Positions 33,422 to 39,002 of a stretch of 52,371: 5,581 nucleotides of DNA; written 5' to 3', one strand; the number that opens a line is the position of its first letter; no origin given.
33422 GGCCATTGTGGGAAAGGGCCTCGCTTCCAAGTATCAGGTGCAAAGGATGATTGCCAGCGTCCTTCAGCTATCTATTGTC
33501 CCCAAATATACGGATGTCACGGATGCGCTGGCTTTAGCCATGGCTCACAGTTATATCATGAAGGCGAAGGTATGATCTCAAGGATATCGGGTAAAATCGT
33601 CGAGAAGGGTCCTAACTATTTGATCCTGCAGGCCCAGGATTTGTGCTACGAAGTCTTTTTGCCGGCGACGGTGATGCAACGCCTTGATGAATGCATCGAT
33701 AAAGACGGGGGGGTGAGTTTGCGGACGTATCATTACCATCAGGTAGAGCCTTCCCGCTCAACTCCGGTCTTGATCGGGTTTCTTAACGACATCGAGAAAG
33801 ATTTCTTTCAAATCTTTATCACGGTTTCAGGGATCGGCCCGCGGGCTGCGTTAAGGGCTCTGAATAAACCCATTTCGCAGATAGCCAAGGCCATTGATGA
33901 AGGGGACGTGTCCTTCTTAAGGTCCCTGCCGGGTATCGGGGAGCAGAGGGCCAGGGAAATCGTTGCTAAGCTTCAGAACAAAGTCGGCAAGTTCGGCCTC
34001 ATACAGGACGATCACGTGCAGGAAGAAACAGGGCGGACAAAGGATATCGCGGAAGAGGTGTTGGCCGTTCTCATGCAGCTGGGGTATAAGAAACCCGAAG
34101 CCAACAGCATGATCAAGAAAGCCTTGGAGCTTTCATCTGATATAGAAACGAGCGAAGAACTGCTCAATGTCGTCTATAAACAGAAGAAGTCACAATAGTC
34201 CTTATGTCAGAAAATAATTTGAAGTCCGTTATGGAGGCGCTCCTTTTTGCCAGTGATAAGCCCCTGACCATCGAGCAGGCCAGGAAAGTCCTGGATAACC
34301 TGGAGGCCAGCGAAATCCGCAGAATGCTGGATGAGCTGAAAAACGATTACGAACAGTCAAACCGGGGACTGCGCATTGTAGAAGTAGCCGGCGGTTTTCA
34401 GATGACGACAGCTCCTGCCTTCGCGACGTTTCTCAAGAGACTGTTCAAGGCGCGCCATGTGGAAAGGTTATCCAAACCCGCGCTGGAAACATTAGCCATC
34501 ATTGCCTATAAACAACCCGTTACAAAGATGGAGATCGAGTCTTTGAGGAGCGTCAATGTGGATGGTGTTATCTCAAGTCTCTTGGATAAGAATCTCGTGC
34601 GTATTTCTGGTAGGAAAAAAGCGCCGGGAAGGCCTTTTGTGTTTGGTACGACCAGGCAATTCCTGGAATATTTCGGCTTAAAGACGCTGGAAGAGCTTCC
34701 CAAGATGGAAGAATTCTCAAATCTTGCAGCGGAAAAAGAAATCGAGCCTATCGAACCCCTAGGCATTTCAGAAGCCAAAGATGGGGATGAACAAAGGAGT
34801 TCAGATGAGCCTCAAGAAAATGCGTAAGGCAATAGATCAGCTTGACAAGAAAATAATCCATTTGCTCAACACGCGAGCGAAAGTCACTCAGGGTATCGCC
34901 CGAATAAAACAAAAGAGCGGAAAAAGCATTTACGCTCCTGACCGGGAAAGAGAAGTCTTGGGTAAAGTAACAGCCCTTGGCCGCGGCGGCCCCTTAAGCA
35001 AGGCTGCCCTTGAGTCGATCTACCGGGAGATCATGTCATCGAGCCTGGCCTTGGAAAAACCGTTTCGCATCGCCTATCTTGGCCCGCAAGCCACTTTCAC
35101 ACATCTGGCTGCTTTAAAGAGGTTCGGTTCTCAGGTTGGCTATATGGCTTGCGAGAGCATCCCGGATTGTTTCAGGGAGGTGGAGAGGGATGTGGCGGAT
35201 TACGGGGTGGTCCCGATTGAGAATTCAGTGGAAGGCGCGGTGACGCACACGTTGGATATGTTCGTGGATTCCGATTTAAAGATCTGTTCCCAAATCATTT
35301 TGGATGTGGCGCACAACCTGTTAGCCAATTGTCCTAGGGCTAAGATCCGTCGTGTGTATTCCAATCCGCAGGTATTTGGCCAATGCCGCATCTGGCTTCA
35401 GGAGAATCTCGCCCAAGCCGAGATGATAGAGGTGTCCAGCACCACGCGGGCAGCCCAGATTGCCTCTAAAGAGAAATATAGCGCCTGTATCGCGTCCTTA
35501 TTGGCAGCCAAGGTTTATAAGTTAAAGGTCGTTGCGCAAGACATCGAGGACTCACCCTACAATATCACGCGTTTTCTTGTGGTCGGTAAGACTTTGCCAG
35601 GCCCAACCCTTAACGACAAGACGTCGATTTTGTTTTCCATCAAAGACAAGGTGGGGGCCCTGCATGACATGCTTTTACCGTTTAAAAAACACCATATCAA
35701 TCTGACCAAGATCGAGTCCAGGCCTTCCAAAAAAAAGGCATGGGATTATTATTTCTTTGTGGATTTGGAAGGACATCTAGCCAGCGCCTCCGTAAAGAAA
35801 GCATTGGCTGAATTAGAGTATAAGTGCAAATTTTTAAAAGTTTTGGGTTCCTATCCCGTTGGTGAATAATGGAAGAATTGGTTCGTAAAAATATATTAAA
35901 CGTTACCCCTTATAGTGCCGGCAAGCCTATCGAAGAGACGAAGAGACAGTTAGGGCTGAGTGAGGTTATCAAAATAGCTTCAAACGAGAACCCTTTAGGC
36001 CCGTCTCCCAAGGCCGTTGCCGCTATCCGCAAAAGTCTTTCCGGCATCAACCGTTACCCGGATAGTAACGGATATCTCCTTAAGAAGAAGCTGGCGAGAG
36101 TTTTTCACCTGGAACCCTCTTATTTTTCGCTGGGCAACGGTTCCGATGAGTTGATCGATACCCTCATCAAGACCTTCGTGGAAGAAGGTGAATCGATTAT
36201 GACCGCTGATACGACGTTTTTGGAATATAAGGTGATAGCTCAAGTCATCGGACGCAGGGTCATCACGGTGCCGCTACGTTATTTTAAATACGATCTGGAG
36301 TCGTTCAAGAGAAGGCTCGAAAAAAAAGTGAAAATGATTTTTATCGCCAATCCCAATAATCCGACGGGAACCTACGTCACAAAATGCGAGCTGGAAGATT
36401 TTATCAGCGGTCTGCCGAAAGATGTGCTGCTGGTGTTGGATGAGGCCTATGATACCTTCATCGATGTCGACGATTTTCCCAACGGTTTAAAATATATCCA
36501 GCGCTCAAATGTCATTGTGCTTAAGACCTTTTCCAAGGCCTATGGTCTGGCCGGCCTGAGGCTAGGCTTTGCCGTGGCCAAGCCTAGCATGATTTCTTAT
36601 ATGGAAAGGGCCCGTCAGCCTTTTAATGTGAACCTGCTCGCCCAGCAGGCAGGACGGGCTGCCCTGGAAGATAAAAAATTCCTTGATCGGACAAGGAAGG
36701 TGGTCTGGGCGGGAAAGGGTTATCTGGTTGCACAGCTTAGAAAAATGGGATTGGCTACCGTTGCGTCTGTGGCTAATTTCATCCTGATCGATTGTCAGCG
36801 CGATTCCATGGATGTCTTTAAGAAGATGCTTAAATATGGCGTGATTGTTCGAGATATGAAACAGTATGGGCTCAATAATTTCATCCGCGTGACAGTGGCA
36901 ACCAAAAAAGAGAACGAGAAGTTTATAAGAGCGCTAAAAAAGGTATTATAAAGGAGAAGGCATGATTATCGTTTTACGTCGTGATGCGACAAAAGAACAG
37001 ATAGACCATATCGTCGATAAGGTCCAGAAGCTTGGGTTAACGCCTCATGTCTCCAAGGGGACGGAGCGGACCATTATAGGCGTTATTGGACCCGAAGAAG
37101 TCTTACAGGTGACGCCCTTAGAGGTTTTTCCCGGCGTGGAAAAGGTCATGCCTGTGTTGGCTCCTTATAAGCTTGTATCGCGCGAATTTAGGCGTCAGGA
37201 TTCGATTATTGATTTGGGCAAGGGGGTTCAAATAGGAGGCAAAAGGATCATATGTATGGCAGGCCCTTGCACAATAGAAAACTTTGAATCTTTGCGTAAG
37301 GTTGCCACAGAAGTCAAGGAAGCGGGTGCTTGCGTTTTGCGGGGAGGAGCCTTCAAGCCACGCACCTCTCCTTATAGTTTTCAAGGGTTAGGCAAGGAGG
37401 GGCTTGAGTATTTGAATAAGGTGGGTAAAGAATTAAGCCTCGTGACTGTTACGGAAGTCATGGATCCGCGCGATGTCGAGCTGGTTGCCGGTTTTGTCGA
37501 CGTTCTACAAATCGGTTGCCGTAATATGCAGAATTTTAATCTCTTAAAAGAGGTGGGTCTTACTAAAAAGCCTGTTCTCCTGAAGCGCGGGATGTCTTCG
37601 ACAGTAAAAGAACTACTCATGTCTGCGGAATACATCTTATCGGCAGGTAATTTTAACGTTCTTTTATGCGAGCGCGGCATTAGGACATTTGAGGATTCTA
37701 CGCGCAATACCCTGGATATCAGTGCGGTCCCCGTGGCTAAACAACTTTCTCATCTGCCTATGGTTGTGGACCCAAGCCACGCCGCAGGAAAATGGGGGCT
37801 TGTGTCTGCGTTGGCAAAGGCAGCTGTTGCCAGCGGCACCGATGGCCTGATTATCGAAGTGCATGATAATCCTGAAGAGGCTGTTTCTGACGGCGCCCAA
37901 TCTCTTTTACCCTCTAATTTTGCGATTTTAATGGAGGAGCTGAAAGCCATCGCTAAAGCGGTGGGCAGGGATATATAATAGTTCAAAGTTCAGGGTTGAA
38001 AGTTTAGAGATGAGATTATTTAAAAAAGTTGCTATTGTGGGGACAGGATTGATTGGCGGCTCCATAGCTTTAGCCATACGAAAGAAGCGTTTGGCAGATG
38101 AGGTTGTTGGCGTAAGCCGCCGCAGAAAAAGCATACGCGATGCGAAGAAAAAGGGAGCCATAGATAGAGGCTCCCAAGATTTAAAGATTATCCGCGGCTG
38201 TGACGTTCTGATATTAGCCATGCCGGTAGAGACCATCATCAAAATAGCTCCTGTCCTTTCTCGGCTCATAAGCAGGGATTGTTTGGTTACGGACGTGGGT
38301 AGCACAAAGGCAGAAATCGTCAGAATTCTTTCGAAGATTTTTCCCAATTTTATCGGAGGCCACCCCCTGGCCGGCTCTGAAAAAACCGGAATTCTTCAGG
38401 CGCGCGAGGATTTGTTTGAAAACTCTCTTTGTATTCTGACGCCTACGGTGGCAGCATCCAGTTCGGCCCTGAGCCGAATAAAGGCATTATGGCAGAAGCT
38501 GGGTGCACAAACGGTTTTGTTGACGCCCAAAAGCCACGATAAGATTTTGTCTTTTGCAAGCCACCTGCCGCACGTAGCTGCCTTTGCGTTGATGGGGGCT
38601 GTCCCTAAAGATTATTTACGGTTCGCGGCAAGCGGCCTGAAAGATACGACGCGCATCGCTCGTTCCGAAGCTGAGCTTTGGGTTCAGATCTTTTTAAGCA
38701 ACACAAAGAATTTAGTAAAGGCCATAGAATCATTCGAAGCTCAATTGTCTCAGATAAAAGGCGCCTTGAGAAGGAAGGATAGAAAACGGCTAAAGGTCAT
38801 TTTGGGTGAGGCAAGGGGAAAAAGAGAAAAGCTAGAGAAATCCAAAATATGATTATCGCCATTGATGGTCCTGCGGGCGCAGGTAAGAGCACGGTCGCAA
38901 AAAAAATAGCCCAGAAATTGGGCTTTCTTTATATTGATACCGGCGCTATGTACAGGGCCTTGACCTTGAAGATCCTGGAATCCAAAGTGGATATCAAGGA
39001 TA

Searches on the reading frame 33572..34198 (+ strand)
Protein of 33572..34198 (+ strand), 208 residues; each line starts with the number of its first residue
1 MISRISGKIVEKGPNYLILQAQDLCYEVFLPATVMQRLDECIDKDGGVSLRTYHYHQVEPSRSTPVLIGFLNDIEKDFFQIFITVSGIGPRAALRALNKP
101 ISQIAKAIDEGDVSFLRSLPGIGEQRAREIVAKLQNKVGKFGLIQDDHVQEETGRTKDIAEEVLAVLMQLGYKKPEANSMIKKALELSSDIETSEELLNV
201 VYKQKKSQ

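Call 17: search_protein_families(library=pfam, proteins=[window:33572-34198:+], max_evalue=0.001)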
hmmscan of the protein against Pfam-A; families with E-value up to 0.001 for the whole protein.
window:33572-34198:+ (208 aa): 3 families
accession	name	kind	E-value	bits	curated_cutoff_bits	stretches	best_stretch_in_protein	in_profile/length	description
PF14520.12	HHH_5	-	3.3e-11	43.9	27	1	79-135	1-56/57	Helix-hairpin-helix domain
PF01330.27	RuvA_N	-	1.5e-09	38.2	23.6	1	1-55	1-51/61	RuvA N terminal domain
PF07499.19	RuvA_C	-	2.5e-05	25.1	24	1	159-197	2-38/47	RuvA, C-terminal domain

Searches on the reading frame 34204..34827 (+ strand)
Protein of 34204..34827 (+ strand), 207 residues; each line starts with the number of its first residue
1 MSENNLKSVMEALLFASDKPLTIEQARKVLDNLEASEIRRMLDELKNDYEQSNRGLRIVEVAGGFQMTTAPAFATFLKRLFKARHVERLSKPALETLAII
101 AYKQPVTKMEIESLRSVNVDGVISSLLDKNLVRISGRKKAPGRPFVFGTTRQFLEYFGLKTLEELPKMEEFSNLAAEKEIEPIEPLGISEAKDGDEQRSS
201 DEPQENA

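Call 17: search_protein_families(library=pfam, proteins=[window:34204-34827:+], max_evalue=0.001)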
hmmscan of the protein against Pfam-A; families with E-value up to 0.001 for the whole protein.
window:34204-34827:+ (207 aa): 1 family
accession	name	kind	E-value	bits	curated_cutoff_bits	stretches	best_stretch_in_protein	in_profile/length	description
PF04079.22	SMC_ScpB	-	9.9e-57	191.4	27.4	1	9-167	2-159/160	Segregation and condensation complex subunit ScpB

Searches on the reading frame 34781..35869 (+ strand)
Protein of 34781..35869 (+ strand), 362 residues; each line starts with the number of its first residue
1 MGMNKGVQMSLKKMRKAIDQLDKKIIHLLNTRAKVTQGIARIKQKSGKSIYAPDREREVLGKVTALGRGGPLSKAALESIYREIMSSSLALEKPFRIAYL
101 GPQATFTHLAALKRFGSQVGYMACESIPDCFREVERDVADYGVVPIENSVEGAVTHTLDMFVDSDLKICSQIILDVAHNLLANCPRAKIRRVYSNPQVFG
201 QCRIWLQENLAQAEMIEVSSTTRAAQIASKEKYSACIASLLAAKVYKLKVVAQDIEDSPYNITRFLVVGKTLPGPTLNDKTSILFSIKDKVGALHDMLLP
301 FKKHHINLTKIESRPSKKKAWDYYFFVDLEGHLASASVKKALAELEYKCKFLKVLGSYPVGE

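Call 17: search_protein_families(library=pfam, proteins=[window:34781-35869:+], max_evalue=0.001)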
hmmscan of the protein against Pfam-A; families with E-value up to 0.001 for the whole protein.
window:34781-35869:+ (362 aa): 3 families
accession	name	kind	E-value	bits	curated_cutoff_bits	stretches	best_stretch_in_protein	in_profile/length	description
PF00800.23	PDT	-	1.1e-61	208.3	25.2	1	97-270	1-178/181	Prephenate dehydratase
PF01817.26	CM_2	-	1.1e-23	83.7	27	1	14-93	1-80/80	Chorismate mutase type II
PF01842.31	ACT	-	1.6e-10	41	27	1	281-346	1-65/66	ACT domain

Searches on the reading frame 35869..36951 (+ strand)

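Call 17: search_protein_families(library=pfam, proteins=[window:35869-36951:+], max_evalue=0.001)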
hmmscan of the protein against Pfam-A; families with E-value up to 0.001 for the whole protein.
window:35869-36951:+ (360 aa): 1 family
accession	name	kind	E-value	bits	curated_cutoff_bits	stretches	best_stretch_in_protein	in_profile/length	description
PF00155.27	Aminotran_1_2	-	1.3e-59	202.7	19.7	1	32-356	2-361/361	Aminotransferase class I and II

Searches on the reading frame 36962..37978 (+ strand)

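Call 17: search_protein_families(library=pfam, proteins=[window:36962-37978:+], max_evalue=0.001)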
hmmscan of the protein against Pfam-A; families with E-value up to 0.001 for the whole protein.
window:36962-37978:+ (338 aa): 3 families
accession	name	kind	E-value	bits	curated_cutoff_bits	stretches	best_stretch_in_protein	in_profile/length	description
PF00793.26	DAHP_synth_1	-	1.9e-77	260.3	25.5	1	84-330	5-267/270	DAHP synthetase I family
PF18152.6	DAHP_snth_FXD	-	7.6e-24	83.8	27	1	1-66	1-66/67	DAHP synthase ferredoxin-like domain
PF03102.20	NeuB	-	1e-08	35.4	22.1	1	143-236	53-146/241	NeuB family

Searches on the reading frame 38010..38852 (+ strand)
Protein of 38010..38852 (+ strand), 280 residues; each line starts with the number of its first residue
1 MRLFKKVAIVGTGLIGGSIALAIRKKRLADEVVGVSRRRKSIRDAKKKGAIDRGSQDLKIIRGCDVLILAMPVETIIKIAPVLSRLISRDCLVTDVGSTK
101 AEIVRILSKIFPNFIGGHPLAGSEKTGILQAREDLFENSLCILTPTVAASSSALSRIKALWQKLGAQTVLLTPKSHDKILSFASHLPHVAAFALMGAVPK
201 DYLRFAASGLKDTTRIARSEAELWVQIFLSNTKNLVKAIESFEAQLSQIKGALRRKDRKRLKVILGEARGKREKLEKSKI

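Call 17: search_protein_families(library=pfam, proteins=[window:38010-38852:+], max_evalue=0.001)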
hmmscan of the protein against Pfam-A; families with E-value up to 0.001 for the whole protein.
window:38010-38852:+ (280 aa): 4 families
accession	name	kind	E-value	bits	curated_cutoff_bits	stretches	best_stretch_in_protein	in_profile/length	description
PF02153.23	PDH_N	-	4.2e-38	130.7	26.5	1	19-169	1-153/154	Prephenate dehydrogenase, nucleotide-binding domain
PF20463.3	PDH_C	-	7.2e-22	78.1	22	1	172-265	1-100/102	Prephenate dehydrogenase, dimerization domain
PF03807.23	F420_oxidored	-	4.8e-08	33.9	21.6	1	6-89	1-85/94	NADP oxidoreductase coenzyme F420-dependent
PF01118.30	Semialdhyde_dh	-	0.00011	23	26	1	6-98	1-98/121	Semialdehyde dehydrogenase, NAD binding domain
